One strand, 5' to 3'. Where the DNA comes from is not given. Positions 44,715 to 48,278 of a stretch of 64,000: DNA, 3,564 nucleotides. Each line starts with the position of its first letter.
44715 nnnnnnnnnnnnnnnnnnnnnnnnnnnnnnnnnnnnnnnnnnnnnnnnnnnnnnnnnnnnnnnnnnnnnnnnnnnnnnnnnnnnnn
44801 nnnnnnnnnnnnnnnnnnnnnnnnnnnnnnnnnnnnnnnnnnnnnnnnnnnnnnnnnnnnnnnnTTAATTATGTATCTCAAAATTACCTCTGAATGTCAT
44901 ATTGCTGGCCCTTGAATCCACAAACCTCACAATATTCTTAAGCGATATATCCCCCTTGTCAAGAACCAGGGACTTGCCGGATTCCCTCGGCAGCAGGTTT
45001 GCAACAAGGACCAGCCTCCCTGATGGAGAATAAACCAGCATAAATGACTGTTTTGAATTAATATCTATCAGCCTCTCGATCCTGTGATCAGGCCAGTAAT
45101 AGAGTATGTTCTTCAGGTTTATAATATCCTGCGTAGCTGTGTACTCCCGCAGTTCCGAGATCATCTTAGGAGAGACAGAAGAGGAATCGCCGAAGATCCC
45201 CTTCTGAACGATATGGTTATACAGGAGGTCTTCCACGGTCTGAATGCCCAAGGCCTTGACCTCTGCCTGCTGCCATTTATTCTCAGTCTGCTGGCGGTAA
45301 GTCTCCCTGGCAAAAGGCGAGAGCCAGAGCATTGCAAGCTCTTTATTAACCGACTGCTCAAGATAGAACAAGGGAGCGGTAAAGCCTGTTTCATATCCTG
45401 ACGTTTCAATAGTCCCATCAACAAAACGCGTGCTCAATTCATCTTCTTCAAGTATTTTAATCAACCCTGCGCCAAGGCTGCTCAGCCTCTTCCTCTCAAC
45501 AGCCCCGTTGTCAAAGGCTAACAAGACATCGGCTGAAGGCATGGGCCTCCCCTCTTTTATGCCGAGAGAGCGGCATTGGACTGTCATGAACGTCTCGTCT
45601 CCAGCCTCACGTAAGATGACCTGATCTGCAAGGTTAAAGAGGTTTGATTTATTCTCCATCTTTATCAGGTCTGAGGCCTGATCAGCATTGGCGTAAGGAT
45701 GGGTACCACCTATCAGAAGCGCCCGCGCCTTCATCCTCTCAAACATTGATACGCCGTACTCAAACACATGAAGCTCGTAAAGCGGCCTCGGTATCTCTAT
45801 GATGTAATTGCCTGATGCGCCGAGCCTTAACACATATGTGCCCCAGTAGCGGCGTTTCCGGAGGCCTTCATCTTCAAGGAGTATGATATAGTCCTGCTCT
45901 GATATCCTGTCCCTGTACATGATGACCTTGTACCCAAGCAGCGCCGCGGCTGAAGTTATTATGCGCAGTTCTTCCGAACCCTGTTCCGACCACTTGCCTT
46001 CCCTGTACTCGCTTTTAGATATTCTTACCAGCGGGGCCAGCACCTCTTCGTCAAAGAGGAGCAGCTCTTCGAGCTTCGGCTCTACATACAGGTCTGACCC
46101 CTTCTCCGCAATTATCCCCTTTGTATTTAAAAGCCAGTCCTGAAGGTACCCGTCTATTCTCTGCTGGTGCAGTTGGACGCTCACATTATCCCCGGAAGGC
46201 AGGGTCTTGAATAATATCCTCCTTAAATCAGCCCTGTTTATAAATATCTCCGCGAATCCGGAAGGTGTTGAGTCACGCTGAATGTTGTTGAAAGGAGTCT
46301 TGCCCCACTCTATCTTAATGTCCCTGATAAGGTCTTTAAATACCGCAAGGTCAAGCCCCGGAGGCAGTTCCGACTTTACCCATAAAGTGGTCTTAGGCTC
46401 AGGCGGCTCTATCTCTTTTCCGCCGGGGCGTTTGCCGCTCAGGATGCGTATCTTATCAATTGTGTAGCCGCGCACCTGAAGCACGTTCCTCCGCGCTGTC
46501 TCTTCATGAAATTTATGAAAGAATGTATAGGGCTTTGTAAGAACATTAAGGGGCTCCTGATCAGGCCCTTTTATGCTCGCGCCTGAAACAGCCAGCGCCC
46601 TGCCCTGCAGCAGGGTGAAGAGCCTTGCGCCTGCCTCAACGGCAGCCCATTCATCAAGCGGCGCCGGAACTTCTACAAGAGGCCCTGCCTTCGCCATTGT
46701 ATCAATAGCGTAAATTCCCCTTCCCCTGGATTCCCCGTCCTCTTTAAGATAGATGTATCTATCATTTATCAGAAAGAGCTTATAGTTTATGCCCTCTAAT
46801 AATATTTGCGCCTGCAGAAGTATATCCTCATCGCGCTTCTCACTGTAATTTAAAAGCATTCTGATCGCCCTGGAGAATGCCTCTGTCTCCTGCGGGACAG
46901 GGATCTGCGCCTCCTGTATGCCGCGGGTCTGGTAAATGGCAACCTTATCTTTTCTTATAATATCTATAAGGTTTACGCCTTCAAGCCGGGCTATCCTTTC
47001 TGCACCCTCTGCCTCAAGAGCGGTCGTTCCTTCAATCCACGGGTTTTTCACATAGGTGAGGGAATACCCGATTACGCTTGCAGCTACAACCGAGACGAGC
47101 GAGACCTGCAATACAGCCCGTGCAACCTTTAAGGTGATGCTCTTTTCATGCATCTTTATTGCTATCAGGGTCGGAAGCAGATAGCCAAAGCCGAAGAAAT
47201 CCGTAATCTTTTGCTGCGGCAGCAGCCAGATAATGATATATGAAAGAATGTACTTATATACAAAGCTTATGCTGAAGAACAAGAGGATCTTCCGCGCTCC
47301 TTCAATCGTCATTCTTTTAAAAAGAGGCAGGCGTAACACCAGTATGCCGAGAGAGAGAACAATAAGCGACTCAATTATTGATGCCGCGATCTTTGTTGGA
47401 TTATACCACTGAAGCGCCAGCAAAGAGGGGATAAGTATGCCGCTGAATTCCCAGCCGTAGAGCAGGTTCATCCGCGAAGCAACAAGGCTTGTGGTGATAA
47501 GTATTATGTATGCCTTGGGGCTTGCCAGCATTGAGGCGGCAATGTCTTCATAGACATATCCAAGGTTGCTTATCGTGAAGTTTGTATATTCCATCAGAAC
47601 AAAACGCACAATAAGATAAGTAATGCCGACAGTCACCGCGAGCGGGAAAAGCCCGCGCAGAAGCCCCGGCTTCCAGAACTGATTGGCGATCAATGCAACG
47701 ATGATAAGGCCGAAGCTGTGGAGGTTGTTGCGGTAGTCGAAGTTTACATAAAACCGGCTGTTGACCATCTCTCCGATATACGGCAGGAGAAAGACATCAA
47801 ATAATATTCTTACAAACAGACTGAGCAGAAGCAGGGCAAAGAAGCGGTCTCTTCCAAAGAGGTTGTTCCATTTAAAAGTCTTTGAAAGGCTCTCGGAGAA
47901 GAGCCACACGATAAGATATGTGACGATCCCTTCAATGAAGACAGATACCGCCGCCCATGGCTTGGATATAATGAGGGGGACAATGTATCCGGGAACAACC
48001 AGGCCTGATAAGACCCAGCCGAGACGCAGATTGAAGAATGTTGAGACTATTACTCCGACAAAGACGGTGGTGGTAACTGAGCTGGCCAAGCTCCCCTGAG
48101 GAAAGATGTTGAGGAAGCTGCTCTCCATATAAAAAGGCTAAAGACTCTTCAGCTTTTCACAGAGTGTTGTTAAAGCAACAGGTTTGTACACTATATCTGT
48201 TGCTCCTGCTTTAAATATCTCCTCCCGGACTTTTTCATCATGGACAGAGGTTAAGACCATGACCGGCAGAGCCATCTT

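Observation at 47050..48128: Tandem-duplicated PgsC/CapC-like membrane domain fused to a large soluble domain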

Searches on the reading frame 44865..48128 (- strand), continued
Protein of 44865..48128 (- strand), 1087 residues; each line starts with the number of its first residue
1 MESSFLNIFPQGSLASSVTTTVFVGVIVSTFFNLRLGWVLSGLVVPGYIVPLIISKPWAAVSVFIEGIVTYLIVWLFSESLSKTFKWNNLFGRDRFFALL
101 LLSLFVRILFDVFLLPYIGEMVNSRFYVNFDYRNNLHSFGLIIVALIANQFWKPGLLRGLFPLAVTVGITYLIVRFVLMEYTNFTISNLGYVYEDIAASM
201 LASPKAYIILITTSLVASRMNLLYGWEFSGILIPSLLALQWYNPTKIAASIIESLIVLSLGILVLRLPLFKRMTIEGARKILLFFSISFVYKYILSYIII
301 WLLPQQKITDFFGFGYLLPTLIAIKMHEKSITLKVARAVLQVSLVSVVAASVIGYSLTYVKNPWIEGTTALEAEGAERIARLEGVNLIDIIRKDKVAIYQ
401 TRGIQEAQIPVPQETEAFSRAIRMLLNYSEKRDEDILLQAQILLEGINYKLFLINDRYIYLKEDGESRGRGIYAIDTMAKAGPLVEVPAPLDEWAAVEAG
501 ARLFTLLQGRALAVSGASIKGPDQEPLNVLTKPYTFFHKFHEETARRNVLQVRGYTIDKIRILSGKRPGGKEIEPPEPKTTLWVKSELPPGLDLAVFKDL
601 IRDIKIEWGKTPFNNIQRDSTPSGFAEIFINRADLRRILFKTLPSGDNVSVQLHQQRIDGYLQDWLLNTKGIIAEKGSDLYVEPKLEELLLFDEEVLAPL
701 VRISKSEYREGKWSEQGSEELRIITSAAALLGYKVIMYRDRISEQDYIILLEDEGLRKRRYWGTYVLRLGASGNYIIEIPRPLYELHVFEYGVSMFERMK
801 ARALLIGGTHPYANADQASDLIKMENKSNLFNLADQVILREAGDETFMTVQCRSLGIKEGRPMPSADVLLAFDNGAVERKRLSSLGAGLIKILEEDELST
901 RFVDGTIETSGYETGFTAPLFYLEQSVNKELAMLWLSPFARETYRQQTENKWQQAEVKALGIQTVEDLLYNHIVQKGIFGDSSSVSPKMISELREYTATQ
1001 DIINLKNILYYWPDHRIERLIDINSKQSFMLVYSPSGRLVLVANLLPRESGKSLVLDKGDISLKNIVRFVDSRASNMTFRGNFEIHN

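Call 35: find_related_loci(query=A1, collection=genome_contigs, flank=10000)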
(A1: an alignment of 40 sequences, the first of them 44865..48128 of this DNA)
Query A1 (1087 aa) in genome_contigs; peptide patterns used: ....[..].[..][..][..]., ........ (x = any residue, [..] = any of these).
599 stretches matched a pattern (row limit reached: there are more); 435 encode a relative of the query (tblastn E <= 1e-3); the best 80 are kept; 80 distinct loci.
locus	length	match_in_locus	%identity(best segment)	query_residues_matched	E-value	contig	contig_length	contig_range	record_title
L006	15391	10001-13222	53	6-1081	0e+0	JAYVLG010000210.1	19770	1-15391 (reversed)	MAG: Sulfurirhabdus sp. isolate GL54_UP_metabat_36 GL54_UP_metabat_36_209, whole genome shotgun sequence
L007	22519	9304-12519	50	5-1077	0e+0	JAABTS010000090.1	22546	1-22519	MAG: Desulfobacteraceae bacterium isolate S24.Bin080 Scaffold_85, whole genome shotgun sequence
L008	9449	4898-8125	50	6-1081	0e+0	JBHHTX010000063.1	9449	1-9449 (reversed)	MAG: Mariprofundaceae bacterium isolate S.9.sp1_bin.51 NODE_1226_length_9449_cov_5.008410, whole genome shotgun sequence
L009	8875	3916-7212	49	6-1080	0e+0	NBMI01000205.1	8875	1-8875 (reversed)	MAG: Candidatus Parabeggiatoa sp. nov. 2 isolate 4572_84 ex4572_84_scaffold_7982, whole genome shotgun sequence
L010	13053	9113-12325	49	6-1079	0e+0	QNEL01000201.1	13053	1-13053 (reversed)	MAG: Candidatus Parabeggiatoa sp. nov. 3 isolate B5_G6 B5_Guay6_scaffold_02985, whole genome shotgun sequence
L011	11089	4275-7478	50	6-1075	0e+0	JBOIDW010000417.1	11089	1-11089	MAG: Gammaproteobacteria bacterium isolate H1-B1_metabat2.bin.5 k127_2697160, whole genome shotgun sequence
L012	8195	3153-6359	49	6-1079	0e+0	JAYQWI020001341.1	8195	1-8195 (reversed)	MAG: Candidatus Parabeggiatoa communis isolate WS_Bin1 k141_48627, whole genome shotgun sequence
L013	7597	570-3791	48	6-1080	0e+0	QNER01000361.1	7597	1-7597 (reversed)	MAG: Candidatus Parabeggiatoa sp. nov. 1 isolate B3_G6 B3_Guay6_scaffold_09517, whole genome shotgun sequence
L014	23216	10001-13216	49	1-1079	0e+0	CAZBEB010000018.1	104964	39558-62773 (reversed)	MAG TPA_asm: uncultured Geobacter sp. isolate binchicken_co269_196 genome assembly, contig: NODE_195_length_104964_cov_7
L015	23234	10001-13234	47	6-1081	0e+0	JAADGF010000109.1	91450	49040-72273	MAG: Gammaproteobacteria bacterium isolate M_MetaBat.104 contig-127_92, whole genome shotgun sequence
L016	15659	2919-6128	47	1-1073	0e+0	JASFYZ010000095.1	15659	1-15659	MAG: Desulfobacterium sp. isolate MAY_MAG_00012 ALL_000000003550, whole genome shotgun sequence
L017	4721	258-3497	48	6-1082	0e+0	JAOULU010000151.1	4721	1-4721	MAG: Nitrosomonas sp. isolate 8_1_Jan_SF_Bin93 8_1_Jan_SF_Bin93_scaffold_13073_c1, whole genome shotgun sequence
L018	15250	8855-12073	49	6-1081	0e+0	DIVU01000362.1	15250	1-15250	MAG TPA_asm: Desulfuromonadaceae bacterium UBA6124 UBA6124_contig_46256, whole genome shotgun sequence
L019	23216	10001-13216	48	1-1075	0e+0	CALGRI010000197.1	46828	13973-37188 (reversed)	MAG TPA_asm: uncultured proteobacterium isolate ERR2206792_bin.13_CONCOCT_v1.1_MAG genome assembly, contig: ERZ891023.13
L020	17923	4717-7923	48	6-1075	0e+0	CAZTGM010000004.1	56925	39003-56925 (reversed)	MAG TPA_asm: uncultured Zetaproteobacteria bacterium isolate binchicken_co64_86 genome assembly, contig: NODE_277_length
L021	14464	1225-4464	47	1-1080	0e+0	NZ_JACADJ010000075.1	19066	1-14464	Desulfobacter latus strain AcRS2 NODE_130_length_19066_cov_36.072654, whole genome shotgun sequence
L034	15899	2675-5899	46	6-1080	0e+0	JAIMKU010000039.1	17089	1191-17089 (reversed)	MAG: Hydrogenophilus sp. isolate GA_180221_E-2-1-MAG-61_11 NODE_610_length_17103_cov_7.022642, whole genome shotgun sequ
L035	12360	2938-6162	47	6-1080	0e+0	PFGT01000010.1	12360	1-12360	MAG: Hydrogenophilales bacterium CG12_big_fil_rev_8_21_14_0_65_61_21 CG12_8_21_14_0.65_scaffold_2048_c, whole genome sho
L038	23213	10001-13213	45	6-1080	0e+0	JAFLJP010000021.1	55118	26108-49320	MAG: Gammaproteobacteria bacterium isolate MC-02 c_000000233987, whole genome shotgun sequence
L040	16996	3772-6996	46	6-1080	0e+0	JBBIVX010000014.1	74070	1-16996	MAG: Hydrogenophilales bacterium isolate STF170223_bin_87 NODE_16_length_74070_cov_16.026, whole genome shotgun sequence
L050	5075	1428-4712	45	3-1080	0e+0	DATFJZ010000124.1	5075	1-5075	MAG TPA_asm: Desulfobacteraceae bacterium isolate SMAG_U9157 k141_171931, whole genome shotgun sequence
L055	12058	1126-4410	45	3-1080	0e+0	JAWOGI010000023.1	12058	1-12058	MAG: Desulfobacteraceae bacterium isolate BLK6-3.bin.268 k191_1864166, whole genome shotgun sequence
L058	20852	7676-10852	45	6-1080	0e+0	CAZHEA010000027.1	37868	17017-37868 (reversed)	MAG TPA_asm: uncultured Thiotrichaceae bacterium isolate SRP128015_co1_15 genome assembly, contig: NODE_1047_length_3786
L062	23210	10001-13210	45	4-1080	0e+0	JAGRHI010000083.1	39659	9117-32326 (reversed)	MAG: Candidatus Competibacteraceae bacterium isolate HKST-UBA195 2015-01-06_1_(paired)_contig_41063, whole genome shotgu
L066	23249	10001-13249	44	4-1087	0e+0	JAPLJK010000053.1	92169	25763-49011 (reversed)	MAG: Deltaproteobacteria bacterium isolate LacPavin_0920_SED4_MAG_50_153 LacPavin_0920_SED4_scaffold_259192, whole genom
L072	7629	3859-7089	45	1-1080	0e+0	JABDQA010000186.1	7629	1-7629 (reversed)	MAG: Desulfofustis sp. isolate Site_B28 k127_2071741, whole genome shotgun sequence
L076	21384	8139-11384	44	6-1080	0e+0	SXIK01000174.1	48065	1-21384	MAG: Planctomycetia bacterium isolate F1-120-MAGs048 F1-120__c642321, whole genome shotgun sequence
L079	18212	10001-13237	46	1-1080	0e+0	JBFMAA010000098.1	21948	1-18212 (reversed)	MAG: Thermodesulfobacteriota bacterium isolate MAG126 MAG126_98, whole genome shotgun sequence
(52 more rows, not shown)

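Call 38: predict_structure(alignment_id=A1)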
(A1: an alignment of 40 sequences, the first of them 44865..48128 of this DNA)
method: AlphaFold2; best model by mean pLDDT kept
length: 1087 residues; sequences in the alignment: 40
mean_pLDDT: 80.5   pTM: 0.59
mean pLDDT of the five models: 80.5, 79.4, 76.2, 76.0, 74.0
residues with pLDDT >= 90: 234; 70-90: 680; 50-70: 122; < 50: 51
segments of 3 or more residues with pLDDT < 50: 1-6, 13-16, 134-138, 193-202, 360-376, 642-646
pLDDT, mean of each block of 10 residues (from residue 1): 46 54 86 83 78 78 86 82 59 69 81 75 73 53 80 82 89 85 63 45 64 75 56 76 79 89 84 77 88 81 71 73 81 77 82 68 38 48 76 76 62 87 91 88 86 87 79 88 89 83 87 79 64 88 90 86 70 70 89 79 82 88 90 77 52 80 79 85 87 89 87 82 84 89 87 84 93 94 90 92 95 90 90 92 90 85 88 88 92 90 88 82 78 92 81 87 89 85 85 88 90 91 90 90 88 82 86 88 72
secondary structure, 60 per line:
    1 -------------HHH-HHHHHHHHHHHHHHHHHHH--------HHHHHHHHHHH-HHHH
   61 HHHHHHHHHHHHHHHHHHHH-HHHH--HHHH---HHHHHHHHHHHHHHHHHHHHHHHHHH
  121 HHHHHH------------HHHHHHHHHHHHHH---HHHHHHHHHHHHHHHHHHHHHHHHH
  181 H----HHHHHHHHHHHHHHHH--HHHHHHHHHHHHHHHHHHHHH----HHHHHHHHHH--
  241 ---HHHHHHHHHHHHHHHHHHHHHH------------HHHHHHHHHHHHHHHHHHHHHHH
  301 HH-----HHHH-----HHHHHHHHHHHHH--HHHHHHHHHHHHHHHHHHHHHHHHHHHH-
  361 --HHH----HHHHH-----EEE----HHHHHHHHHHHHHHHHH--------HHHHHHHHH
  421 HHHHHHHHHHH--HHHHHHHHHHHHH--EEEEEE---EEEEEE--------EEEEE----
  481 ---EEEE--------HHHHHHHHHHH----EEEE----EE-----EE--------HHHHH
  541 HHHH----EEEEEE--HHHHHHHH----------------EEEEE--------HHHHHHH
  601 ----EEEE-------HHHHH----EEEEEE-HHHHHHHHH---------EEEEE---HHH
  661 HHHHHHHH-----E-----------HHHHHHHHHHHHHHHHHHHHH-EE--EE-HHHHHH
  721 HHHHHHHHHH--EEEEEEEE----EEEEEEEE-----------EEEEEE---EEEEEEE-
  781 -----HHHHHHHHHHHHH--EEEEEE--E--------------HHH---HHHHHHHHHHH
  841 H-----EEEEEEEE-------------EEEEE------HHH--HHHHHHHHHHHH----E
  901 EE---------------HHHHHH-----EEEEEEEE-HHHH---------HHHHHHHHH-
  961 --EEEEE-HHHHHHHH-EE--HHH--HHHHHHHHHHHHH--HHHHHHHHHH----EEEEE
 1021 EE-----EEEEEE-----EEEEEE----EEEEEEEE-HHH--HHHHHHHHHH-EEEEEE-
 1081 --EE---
elements in order (helices of 4 or more, strands of 3 or more residues): H18-36 H45-55 H57-80 H82-85 H88-91 H95-126 H139-152 H156-181 H186-201 H204-224 H229-238 H244-265 H278-302 H308-311 H317-329 H332-359 H370-374 E380-382 H387-403 H412-431 H434-446 E449-454 E458-463 E472-476 E484-487 H496-506 E511-514 H536-544 E549-554 H557-564 E581-585 H594-600 E605-608 H616-620 E625-630 H632-640 E650-654 H658-668 H686-706 H715-730 E733-740 E745-752 E764-769 E773-779 H786-798 E801-806 H830-841 E847-854 E868-872 H884-895 E900-902 H918-923 E929-936 H938-941 H951-959 E963-967 H969-976 H987-999 H1002-1011 E1016-1022 E1028-1033 E1039-1044 E1049-1056 H1063-1072 E1074-1079

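Call 40: fold_search(model_id=the predicted structure, library=pdb)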
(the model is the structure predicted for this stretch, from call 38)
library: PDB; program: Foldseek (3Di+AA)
matches with E <= 10: 138; with E <= 0.001: 0
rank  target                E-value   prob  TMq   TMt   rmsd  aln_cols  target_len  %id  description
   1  1cp7                  2.9e-01  0.44  0.10  0.30  16.4       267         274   10  AMINOPEPTIDASE FROM STREPTOMYCES GRISEUS (released 2000-05-03)
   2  2odf_A                3.9e-01  0.82  0.11  0.37   8.2       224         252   12  The crystal structure of gene product Atu2144 from Agrobacterium tumefaciens (released 2007-01-23)
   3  2odf_D                4.1e-01  0.80  0.11  0.38   8.5       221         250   12  The crystal structure of gene product Atu2144 from Agrobacterium tumefaciens (released 2007-01-23)
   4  1tf8                  4.1e-01  0.28  0.10  0.27  15.9       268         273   12  Streptomyces griseus aminopeptidase complexed with L-tryptophan (released 2005-05-31)
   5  3b2y_A                5.1e-01  0.41  0.11  0.33  11.2       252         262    9  CRYSTAL STRUCTURE OF a putative metallopeptidase (SDEN_2526) FROM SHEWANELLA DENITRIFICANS OS217 AT 1.74 A RESOLUTION (released 2007-11-27)
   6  3cdx_B                7.3e-01  0.35  0.10  0.28   7.5       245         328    8  Crystal structure of succinylglutamatedesuccinylase/aspartoacylase from Rhodobacter sphaeroides (released 2008-03-11)
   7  4r8f_C                1.0e+00  0.14  0.08  0.16  13.2       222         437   10  Crystal structure of yeast aminopeptidase 1 (Ape1) (released 2015-08-12)
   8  3fvr_I                1.1e+00  0.09  0.07  0.17  16.5       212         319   11  Crystal Structure of Acetyl Xylan Esterase from Bacillus pumilus, monoclinic crystal form I (released 2010-01-05)
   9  7wag                  1.1e+00  0.07  0.10  0.15  26.2       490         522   14  Crystal structure of MurJ squeezed form (released 2022-06-01)
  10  3cdx_E                1.4e+00  0.20  0.10  0.27   9.6       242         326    9  Crystal structure of succinylglutamatedesuccinylase/aspartoacylase from Rhodobacter sphaeroides (released 2008-03-11)
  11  5hfn_D                1.5e+00  0.09  0.06  0.18  17.4       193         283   13  Crystal structure of a loop truncation variant of Thermotoga maritima Acetyl Esterase TM0077 (apo structure) at 2.75 A (released 2016-05-25)
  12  3fvr_B                1.5e+00  0.07  0.07  0.17  13.6       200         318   12  Crystal Structure of Acetyl Xylan Esterase from Bacillus pumilus, monoclinic crystal form I (released 2010-01-05)
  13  4ao8                  1.6e+00  0.08  0.07  0.22  16.0       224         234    9  PEG-bound complex of a novel cold-adapted esterase from an Arctic intertidal metagenomic library (released 2012-08-08)
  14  6nc9                  1.6e+00  0.05  0.07  0.13  22.7       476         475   16  Lipid II flippase MurJ, outward-facing conformation (released 2019-04-17)
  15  9qn7_A                1.8e+00  0.06  0.06  0.13  18.5       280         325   10  Structure of talin in complex with a peptide fragment (released 2025-10-08)
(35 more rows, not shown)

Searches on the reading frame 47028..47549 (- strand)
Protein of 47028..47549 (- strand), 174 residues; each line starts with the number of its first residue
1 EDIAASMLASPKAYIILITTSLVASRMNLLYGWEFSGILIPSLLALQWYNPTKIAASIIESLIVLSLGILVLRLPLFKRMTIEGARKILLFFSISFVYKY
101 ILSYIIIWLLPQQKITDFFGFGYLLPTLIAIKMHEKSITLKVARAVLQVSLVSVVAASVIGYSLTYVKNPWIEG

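Call 10: search_protein_families(library=pfam, proteins=[window:47028-47549:-], max_evalue=10)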
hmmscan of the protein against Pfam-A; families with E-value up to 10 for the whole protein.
seq(174 aa): 5 families
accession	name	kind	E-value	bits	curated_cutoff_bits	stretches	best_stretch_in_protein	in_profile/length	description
PF14102.11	Caps_synth_CapC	-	7.7e-20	71.9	27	1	23-139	5-116/119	Capsule biosynthesis CapC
PF14373.11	Imm_superinfect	-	0.043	14.2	27.9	1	123-137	2-16/42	Superinfection immunity protein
PF15110.11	TMEM141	-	0.15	13.1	27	1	133-168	42-77/91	TMEM141 protein family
PF11970.14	GPR_Gpa2_C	-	2.4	8.7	21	1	6-31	13-38/76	G protein-coupled glucose receptor regulating Gpa2 C-term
PF01595.25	CNNM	-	4.8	7.3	28.4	0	120-166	99-144/181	Cyclin M transmembrane N-terminal domain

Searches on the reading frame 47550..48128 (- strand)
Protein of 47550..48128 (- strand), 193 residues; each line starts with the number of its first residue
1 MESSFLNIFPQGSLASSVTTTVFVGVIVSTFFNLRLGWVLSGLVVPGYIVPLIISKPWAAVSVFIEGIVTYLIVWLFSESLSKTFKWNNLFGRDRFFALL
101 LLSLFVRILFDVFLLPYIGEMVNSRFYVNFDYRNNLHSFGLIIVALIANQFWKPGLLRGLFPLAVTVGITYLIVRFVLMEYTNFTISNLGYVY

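Call 10: search_protein_families(library=pfam, proteins=[window:47550-48128:-], max_evalue=10)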
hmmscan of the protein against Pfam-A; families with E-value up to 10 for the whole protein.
seq(193 aa): 2 families
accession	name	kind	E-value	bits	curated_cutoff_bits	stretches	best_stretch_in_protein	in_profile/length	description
PF14102.11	Caps_synth_CapC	-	1.4e-27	96.9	27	1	24-158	1-117/119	Capsule biosynthesis CapC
PF04246.17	RseC_MucC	-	1.4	9.2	24.4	1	43-87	82-124/130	Positive regulator of sigma(E), RseC/MucC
